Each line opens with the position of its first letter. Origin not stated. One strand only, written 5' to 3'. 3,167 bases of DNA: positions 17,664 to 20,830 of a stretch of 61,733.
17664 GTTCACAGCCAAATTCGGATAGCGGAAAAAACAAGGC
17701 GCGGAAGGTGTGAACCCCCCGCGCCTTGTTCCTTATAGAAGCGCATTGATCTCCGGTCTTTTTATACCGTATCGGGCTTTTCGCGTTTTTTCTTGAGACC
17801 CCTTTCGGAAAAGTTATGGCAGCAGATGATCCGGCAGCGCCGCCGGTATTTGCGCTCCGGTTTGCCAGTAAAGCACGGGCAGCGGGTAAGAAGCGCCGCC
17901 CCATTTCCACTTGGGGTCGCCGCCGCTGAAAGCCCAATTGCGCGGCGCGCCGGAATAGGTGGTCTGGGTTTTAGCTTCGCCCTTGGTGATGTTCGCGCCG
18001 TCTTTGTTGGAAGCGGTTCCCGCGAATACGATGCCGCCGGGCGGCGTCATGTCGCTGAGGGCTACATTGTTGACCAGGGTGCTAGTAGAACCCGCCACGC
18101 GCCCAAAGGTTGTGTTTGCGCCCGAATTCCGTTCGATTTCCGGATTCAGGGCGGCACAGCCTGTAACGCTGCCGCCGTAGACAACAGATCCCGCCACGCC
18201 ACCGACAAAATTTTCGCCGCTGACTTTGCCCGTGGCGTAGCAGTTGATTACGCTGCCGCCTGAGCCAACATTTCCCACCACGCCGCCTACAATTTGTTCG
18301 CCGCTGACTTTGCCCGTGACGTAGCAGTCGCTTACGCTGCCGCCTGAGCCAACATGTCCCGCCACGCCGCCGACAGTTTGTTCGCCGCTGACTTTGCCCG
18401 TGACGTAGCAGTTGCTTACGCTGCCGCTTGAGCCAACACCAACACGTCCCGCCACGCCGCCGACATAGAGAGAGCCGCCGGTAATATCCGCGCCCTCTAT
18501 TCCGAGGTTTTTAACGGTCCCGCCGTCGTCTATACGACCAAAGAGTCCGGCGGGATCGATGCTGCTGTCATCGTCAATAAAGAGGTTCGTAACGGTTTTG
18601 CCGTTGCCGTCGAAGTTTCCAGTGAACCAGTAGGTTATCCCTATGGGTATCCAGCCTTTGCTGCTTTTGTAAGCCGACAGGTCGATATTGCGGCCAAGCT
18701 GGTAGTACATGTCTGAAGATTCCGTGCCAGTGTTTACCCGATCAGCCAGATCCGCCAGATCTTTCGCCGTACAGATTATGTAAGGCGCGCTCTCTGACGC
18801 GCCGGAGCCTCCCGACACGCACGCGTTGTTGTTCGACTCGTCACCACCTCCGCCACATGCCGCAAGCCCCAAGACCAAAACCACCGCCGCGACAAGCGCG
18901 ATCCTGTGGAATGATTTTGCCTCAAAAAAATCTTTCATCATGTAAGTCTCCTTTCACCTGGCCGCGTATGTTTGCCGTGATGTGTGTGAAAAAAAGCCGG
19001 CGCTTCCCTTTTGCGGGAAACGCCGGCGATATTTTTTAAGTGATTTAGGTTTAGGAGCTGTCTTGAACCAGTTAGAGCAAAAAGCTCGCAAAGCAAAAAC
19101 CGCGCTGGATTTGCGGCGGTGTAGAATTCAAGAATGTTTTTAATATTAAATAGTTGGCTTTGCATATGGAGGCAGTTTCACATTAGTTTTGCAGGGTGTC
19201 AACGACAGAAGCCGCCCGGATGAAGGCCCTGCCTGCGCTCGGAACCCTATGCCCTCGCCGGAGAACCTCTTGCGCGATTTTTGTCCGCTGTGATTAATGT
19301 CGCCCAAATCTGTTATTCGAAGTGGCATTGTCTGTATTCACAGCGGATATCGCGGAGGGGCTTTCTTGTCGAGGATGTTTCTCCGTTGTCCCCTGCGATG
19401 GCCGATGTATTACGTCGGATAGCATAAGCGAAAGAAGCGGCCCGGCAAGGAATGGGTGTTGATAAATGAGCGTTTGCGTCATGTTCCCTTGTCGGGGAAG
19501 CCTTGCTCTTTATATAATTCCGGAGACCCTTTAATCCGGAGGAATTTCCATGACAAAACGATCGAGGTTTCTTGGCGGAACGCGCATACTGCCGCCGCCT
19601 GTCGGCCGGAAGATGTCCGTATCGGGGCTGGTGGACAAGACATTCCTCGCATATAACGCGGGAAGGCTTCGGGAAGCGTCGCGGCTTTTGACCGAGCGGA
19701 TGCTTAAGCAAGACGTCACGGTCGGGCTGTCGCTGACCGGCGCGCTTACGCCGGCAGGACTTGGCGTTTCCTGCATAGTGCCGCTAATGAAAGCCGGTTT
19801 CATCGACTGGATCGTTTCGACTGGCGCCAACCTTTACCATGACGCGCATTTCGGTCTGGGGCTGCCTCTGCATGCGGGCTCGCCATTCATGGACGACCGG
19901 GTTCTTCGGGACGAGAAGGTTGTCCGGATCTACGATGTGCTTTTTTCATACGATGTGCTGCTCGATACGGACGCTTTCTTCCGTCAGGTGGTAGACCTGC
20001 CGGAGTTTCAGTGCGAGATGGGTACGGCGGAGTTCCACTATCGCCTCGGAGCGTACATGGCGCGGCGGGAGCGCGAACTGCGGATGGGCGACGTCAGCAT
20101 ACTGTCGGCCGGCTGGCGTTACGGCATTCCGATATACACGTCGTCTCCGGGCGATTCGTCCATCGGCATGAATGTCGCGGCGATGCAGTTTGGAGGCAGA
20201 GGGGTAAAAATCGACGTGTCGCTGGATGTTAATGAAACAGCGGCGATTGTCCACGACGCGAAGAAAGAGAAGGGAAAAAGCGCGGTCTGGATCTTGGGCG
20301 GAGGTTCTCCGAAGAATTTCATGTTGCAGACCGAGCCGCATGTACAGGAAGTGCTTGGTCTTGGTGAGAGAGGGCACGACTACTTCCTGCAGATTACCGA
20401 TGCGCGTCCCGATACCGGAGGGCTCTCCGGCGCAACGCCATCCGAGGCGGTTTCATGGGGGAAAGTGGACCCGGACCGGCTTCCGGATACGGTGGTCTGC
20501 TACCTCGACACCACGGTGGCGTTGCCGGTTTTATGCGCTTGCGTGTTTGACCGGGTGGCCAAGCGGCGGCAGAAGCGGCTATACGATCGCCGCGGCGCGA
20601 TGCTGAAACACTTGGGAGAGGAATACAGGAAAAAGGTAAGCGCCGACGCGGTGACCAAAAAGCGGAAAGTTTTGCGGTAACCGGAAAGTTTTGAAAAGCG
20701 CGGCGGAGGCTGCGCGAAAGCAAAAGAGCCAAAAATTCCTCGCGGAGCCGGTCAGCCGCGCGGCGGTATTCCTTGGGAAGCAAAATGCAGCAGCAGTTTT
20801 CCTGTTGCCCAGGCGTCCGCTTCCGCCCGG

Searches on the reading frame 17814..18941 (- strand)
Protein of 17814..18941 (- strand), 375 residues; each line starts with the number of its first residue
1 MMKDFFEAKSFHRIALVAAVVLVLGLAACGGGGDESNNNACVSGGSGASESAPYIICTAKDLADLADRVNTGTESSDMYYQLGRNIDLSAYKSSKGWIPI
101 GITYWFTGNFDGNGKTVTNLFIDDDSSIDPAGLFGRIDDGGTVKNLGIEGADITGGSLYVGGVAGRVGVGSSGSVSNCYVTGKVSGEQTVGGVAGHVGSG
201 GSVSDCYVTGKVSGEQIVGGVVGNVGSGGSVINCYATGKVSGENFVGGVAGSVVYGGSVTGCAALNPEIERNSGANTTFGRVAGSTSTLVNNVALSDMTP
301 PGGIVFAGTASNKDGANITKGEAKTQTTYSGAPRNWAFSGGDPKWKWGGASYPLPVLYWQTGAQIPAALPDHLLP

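Call 23: find_homologous_proteins(query=window:17814-18941:-, max_evalue=1e-20)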
Query window:17814-18941:- (375 aa): 1389 proteins with E <= 1e-20 among 8000 candidates; the best 120 are listed.
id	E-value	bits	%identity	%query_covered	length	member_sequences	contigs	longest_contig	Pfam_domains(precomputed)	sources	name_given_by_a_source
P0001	2.8e-243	825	100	100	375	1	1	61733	PF07581.18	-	-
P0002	7.5e-196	669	84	100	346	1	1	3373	PF07581.18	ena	-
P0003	2.5e-118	414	39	99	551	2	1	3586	PF07581.18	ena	-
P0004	2.4e-103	364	49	69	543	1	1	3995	PF07581.18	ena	-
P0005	9.6e-99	349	50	95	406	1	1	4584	PF07581.18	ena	-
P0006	5.0e-98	347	44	88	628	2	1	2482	PF07581.18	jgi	-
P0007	3.8e-95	337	49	99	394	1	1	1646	PF07581.18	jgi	-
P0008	9.9e-94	333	40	99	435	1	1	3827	PF07581.18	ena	-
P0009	8.5e-93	330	45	58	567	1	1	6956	PF07523.19,PF07581.18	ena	-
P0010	2.3e-92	328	49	100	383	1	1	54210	PF07581.18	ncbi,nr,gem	ncbi:MAG: hypothetical protein FWF95_01765 [Syntrophorhabdaceae bacterium]|nr:hypothetical protein [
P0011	2.1e-88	315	44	95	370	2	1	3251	PF07581.18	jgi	-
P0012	2.1e-87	312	41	99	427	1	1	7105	PF07581.18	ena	-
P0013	2.7e-87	311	49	86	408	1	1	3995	PF07581.18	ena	-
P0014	4.5e-87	311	44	77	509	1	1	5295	PF07581.18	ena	-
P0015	4.7e-86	307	46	88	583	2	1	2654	PF07523.19,PF07581.18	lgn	-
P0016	6.9e-85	304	41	95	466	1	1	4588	PF07581.18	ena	-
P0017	1.2e-84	303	48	91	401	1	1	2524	PF07581.18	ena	-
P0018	3.2e-84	301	48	65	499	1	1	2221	PF07581.18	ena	-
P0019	2.1e-83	299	46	59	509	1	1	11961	PF07581.18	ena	-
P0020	3.5e-79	285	37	87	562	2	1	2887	PF07523.19,PF07581.18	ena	-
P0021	4.3e-78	281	43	87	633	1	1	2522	PF18676.7,PF07581.18,PF02368.25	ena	-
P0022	2.0e-76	276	47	86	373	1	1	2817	PF07581.18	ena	-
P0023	1.0e-75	273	39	99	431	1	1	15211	PF07581.18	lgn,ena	-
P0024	5.6e-74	268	41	70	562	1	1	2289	PF07523.19,PF07581.18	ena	-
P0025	6.9e-74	267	46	88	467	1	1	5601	PF07523.19,PF07581.18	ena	-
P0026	9.5e-74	267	46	59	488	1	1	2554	PF07581.18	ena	-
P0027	2.9e-73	265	43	86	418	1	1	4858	PF07581.18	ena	-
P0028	5.2e-73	264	45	62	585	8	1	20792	PF05342.20,PF07581.18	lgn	-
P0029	6.0e-72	261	42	100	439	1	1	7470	PF07581.18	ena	-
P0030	1.2e-71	260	46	58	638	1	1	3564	PF18962.8,PF07581.18,PF05345.19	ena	-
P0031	1.2e-70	257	40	99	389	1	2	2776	PF07581.18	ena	-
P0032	1.7e-70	256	41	93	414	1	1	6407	PF07581.18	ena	-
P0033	5.2e-69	251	36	97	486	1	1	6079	PF07581.18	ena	-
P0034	1.8e-68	249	49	55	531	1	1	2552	PF07523.19,PF07581.18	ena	-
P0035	4.1e-68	248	50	89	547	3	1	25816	PF07581.18,PF02368.25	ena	-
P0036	7.2e-68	247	42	58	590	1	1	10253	PF07581.18,PF22359.3,PF02368.25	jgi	jgi:hypothetical protein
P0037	2.2e-66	243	44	88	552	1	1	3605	PF07581.18,PF02368.25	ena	-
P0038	3.7e-66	242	41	58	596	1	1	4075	PF07523.19,PF07581.18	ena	-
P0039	1.7e-63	233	39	83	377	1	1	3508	PF07581.18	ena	-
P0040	1.7e-63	233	45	96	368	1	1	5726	PF07581.18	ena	-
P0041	2.4e-63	233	40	87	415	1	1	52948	PF07581.18,PF22359.3,PF02368.25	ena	-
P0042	4.8e-62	228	44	85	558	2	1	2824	PF07523.19,PF07581.18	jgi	-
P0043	1.6e-61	227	44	88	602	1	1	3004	PF19190.7,PF13004.14,PF07581.18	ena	-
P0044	1.8e-59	220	41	88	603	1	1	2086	PF19190.7,PF13004.14,PF07581.18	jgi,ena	-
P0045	5.3e-59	218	42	54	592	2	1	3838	PF07581.18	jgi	-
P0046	1.1e-58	217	42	89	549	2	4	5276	PF21764.4,PF26182.1,PF07581.18,PF02368.25,PF26918.1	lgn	-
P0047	1.3e-58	217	44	88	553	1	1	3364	PF07581.18,PF02368.25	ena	-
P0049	5.3e-58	215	43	59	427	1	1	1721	PF07581.18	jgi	-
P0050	2.0e-57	213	36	88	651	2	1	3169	PF07523.19,PF07581.18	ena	-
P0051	2.7e-57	213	33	99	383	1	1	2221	PF07581.18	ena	-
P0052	2.9e-57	213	45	88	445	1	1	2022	PF07523.19,PF07581.18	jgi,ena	-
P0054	1.3e-56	210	39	88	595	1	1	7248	PF07581.18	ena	-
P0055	2.6e-55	206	44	73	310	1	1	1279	PF05342.20,PF07581.18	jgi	jgi:hypothetical protein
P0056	3.4e-55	206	44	85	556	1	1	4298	PF07523.19,PF07581.18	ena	-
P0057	1.4e-54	204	44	57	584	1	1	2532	PF07581.18,PF02368.25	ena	-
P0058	1.6e-54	204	41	87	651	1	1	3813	PF18676.7,PF07581.18,PF02368.25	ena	-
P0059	2.0e-54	203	36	51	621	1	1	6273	PF07581.18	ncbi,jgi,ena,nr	ncbi:MAG: hypothetical protein FWD39_02785 [Clostridiales bacterium]|nr:hypothetical protein [Clostr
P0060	3.2e-54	203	42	84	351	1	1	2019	PF07581.18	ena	-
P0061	1.1e-53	201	40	85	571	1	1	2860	PF07523.19,PF07581.18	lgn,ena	-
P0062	5.6e-53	198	37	87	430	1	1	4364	PF07581.18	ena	-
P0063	1.8e-52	197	44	83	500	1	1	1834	PF07523.19,PF07581.18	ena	-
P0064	6.8e-52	195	45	81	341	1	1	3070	PF07581.18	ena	-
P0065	8.0e-52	195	37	81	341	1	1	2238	PF07581.18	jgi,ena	-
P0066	3.0e-51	193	44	53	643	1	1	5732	PF07581.18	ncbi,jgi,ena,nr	ncbi:MAG: hypothetical protein FWD39_03255 [Clostridiales bacterium]|nr:hypothetical protein [Clostr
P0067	3.3e-51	193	35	58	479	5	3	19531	PF05342.20,PF07581.18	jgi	-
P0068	1.1e-50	191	38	77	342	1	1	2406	PF07581.18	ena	-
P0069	1.7e-50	190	34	74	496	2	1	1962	PF18962.8,PF07581.18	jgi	jgi:hypothetical protein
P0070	2.2e-50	190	35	88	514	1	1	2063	PF18962.8,PF07581.18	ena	-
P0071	3.9e-50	189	41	81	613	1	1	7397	PF07523.19,PF07581.18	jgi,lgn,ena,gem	-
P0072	7.0e-50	188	40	67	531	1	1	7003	PF05342.20,PF07581.18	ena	-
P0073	7.2e-50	188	43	83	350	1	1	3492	PF07581.18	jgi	-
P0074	1.3e-49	187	35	76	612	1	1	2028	PF07581.18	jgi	jgi:hypothetical protein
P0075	6.0e-49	185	32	58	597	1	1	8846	PF07581.18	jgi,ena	-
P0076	1.7e-48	184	43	84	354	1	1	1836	PF07581.18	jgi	-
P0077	2.2e-48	183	42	67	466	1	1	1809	PF07581.18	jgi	jgi:hypothetical protein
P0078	6.7e-48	182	38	87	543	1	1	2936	PF07581.18,PF02368.25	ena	-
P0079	6.8e-48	182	42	58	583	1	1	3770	PF07581.18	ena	-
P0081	3.6e-47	179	41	89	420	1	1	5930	PF18962.8,PF07581.18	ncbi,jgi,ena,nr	ncbi:MAG: T9SS type A sorting domain-containing protein [Bacteroidales bacterium]|nr:T9SS type A sor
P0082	6.0e-47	179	37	74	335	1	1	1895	PF07581.18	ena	-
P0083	6.5e-47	179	41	58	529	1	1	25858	PF05342.20,PF18962.8,PF07581.18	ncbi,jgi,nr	ncbi:MAG: T9SS type A sorting domain-containing protein [Bacteroidales bacterium]|jgi:hypothetical p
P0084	7.9e-47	178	35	56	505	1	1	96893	PF07581.18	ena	-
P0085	2.7e-45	173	38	66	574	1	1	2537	PF09603.16,PF07581.18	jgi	jgi:uncharacterized protein (TIGR02145 family)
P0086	3.3e-45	173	32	97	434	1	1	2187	PF07581.18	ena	-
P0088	1.7e-44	171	37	72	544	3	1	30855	PF13414.13,PF00515.35,PF07581.18,PF13181.13,PF07719.24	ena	-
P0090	1.6e-43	167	36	59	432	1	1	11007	PF07581.18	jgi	jgi:hypothetical protein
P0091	1.7e-43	167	41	59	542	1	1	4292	PF07581.18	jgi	-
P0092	2.5e-43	167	36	89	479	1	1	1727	PF18962.8,PF07581.18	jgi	jgi:hypothetical protein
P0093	3.4e-43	166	41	60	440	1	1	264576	PF07581.18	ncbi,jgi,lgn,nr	ncbi:MAG: hypothetical protein LBI42_11045 [Chitinispirillales bacterium]|jgi:hypothetical protein|n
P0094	9.9e-43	165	41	84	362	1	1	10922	PF07581.18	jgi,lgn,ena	-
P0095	1.3e-42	164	38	72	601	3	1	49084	PF07581.18,PF00395.26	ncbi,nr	ncbi:MAG: S-layer homology domain-containing protein [Oscillospiraceae bacterium]|nr:S-layer homolog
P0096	2.2e-42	164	35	86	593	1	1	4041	PF18962.8,PF07581.18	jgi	jgi:hypothetical protein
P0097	2.2e-42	164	36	83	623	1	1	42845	PF07581.18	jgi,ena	-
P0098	6.3e-42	162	37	56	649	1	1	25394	PF07581.18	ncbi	-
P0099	7.7e-42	162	30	87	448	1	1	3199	PF07581.18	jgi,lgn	jgi:hypothetical protein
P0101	1.1e-41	161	42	67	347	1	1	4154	PF07581.18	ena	-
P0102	1.0e-40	158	31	87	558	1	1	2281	PF07581.18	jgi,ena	-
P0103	1.1e-40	158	39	61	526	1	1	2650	PF07581.18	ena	-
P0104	1.8e-40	157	38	54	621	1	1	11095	PF07581.18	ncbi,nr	ncbi:MAG: hypothetical protein LBH69_03810, partial [Methanomassiliicoccaceae archaeon]|nr:hypotheti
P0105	2.0e-40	157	41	83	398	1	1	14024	PF07581.18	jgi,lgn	jgi:hypothetical protein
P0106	2.3e-40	157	30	88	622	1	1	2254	PF07581.18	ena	-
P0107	2.6e-40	157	41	78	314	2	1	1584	PF07581.18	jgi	-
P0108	2.7e-40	157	44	50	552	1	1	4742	PF18962.8,PF07581.18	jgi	jgi:hypothetical protein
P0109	3.3e-40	156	29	65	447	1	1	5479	PF07581.18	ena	-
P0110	3.9e-40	156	51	30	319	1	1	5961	PF07581.18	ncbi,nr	ncbi:MAG: hypothetical protein FWE85_02195, partial [Clostridiales bacterium]|nr:hypothetical protei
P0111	4.1e-40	156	52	52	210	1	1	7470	PF07581.18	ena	-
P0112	6.7e-40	155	32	87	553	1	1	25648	PF07581.18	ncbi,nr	ncbi:MAG: hypothetical protein LBQ82_09580 [Treponema sp.]|nr:hypothetical protein [Treponema sp.]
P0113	7.9e-40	155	47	53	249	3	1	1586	PF07581.18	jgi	jgi:hypothetical protein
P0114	9.7e-40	155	38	75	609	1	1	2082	PF00801.27,PF18962.8,PF07581.18,PF05345.19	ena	-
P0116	4.9e-39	153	36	98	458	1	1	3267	PF07581.18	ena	-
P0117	1.0e-38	152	34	55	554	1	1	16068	PF07581.18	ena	-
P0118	1.2e-38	151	42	56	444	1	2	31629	PF07581.18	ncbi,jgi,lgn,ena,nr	ncbi:MAG: hypothetical protein FWB85_10265 [Chitinispirillia bacterium]|nr:hypothetical protein [Chi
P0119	1.2e-38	151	42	76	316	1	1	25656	PF07581.18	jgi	jgi:hypothetical protein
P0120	1.6e-38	151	33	86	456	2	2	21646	PF07581.18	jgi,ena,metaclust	metaclust:\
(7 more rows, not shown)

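Call 24: find_encoding_contigs(protein=P0002, flank=10000, max_places=5)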
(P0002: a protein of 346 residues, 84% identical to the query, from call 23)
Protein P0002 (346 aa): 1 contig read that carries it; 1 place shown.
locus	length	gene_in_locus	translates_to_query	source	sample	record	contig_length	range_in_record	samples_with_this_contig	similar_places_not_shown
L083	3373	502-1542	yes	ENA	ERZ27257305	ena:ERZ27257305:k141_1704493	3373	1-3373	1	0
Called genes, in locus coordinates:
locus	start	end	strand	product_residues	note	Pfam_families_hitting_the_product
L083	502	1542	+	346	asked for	PF07581:Glug (weak)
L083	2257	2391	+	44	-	-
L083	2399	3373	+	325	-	?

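Call 37: find_encoding_contigs(protein=P0004, flank=10000, max_places=3)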
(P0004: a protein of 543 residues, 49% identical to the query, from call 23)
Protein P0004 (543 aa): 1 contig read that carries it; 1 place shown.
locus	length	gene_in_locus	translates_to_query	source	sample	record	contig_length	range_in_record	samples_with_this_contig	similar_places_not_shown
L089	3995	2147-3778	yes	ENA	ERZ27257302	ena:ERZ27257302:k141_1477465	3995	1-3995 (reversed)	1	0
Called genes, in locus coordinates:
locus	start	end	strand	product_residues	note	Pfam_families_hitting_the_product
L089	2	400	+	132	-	?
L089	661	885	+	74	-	-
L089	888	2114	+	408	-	PF07581:Glug (faint)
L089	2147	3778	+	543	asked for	PF07581:Glug (weak)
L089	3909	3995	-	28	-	?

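Call 38: find_encoding_contigs(protein=P0005, flank=10000, max_places=3)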
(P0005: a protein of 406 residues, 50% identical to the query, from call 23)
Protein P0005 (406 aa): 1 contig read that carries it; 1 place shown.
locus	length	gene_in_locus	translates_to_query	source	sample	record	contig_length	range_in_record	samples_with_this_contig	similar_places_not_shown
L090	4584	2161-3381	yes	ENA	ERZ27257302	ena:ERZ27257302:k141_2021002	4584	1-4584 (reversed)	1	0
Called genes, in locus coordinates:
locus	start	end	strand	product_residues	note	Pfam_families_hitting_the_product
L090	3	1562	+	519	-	?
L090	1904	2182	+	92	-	-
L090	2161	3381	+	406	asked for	PF07581:Glug (faint)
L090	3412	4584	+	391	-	?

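Call 39: find_encoding_contigs(protein=P0010, flank=10000, max_places=3)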
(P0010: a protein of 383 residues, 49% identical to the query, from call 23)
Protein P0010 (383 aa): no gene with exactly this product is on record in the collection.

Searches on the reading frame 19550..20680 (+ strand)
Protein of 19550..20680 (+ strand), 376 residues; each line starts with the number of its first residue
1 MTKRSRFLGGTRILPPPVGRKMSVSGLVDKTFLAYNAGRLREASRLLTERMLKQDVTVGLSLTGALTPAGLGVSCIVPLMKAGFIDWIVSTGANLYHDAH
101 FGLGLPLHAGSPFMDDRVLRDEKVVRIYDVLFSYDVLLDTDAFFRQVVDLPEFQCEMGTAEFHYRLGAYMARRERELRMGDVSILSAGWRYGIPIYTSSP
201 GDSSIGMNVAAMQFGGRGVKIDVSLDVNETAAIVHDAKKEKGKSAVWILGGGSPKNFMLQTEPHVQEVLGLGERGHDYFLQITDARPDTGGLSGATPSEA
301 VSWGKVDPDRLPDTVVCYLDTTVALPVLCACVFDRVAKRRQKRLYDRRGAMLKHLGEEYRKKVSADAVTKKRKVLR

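Call 9: find_encoding_contigs(protein=window:19550-20680:+, flank=10000, max_places=10)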
Protein window:19550-20680:+ (376 aa): 2 contigs read that carry it; 2 places shown.
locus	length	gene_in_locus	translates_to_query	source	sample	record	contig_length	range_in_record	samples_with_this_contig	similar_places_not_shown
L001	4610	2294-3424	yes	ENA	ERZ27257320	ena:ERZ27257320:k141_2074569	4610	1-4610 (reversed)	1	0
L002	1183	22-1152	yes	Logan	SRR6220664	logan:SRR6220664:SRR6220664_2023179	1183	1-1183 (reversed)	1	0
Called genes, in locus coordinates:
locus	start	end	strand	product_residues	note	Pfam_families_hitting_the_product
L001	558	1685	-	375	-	PF07581:Glug (faint)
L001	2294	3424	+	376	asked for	PF01916:DS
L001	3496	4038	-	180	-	PF00929:RNase_T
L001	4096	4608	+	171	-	?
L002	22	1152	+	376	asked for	PF01916:DS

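Call 10: find_related_loci(query=window:19550-20680:+, collection=genome_contigs, flank=10000)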
Query window:19550-20680:+ (376 aa) in genome_contigs; peptide patterns used: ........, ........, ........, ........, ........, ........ (x = any residue, [..] = any of these).
599 stretches matched a pattern (row limit reached: there are more); 584 encode a relative of the query (tblastn E <= 1e-3); the best 80 are kept; 80 distinct loci.
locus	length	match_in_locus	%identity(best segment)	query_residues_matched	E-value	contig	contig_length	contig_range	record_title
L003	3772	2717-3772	81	1-352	0e+0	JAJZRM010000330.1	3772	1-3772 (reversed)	MAG: Deltaproteobacteria bacterium isolate SKS1.bin8 NODE_44304_length_3772_cov_1.280933, whole genome shotgun sequence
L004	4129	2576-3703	79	1-376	0e+0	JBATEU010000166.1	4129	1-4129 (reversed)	MAG: Candidatus Deferrimicrobium sp. isolate MFD10095_ilm_asm_bin1 k127_5334, whole genome shotgun sequence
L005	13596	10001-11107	81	1-369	0e+0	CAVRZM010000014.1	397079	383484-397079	MAG: uncultured beta proteobacterium isolate MFD05942.bin.2.258 genome assembly, contig: contig_57093, whole genome shot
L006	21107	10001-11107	81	1-369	0e+0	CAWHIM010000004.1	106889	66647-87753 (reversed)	MAG: uncultured bacterium isolate MFD01872.bin.2.46 genome assembly, contig: contig_127454, whole genome shotgun sequenc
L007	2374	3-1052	79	20-369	0e+0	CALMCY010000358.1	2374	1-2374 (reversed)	MAG TPA_asm: uncultured proteobacterium isolate ERR2868533_bin.42_CONCOCT_v1.1_MAG genome assembly, contig: ERZ841155.14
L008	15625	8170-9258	70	3-365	1e-174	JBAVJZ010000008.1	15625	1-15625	MAG: Candidatus Deferrimicrobiaceae bacterium isolate MFD05464_ilm_asm_bin18 k127_304286, whole genome shotgun sequence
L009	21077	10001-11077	65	3-361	4e-163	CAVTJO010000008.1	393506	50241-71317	MAG: uncultured Bacteroidetes bacterium isolate MFD05942.bin.1.467 genome assembly, contig: contig_23538, whole genome s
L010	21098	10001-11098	65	1-366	1e-162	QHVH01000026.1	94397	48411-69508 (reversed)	MAG: Blastocatellia bacterium AA13 isolate gp4 AA13 14_0929_09_20cm_scaffold_29_curated, whole genome shotgun sequence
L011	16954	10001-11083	67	5-365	1e-162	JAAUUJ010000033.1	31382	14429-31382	MAG: Synechococcaceae cyanobacterium SM2_3_1 NODE_294_length_31382_cov_3.807103, whole genome shotgun sequence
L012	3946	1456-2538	63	1-361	7e-168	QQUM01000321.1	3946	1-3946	MAG: Calditrichaeota bacterium isolate CLD5 6927, whole genome shotgun sequence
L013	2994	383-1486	66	1-365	8e-171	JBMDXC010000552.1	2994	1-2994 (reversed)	MAG: Candidatus Entotheonellaceae bacterium isolate FBaNitSoil1_14 FBaNitSoil1_contig552, whole genome shotgun sequence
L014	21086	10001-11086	65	12-373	1e-161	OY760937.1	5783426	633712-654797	MAG: Verrucomicrobiae bacterium isolate 066a7682-a1ac-48de-8761-1470dc9e5c3e genome assembly, chromosome: 1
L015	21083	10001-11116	65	5-376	7e-162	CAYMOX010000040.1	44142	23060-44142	MAG TPA_asm: uncultured bacterium isolate binchicken_co58_177 genome assembly, contig: NODE_665_length_44142_cov_22.1960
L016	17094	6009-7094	64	3-363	5e-161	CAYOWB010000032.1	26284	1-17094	MAG TPA_asm: uncultured Bacteriovoracaceae bacterium isolate SRP290908_co2_381 genome assembly, contig: NODE_2328_length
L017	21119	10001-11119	66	1-373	1e-160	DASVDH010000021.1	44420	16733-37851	MAG TPA_asm: Longimicrobiales bacterium isolate SMAG_U2028 k141_1569669, whole genome shotgun sequence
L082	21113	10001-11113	63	3-361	6e-156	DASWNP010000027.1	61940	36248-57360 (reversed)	MAG TPA_asm: Pyrinomonadaceae bacterium isolate SMAG_U3417 k141_225277, whole genome shotgun sequence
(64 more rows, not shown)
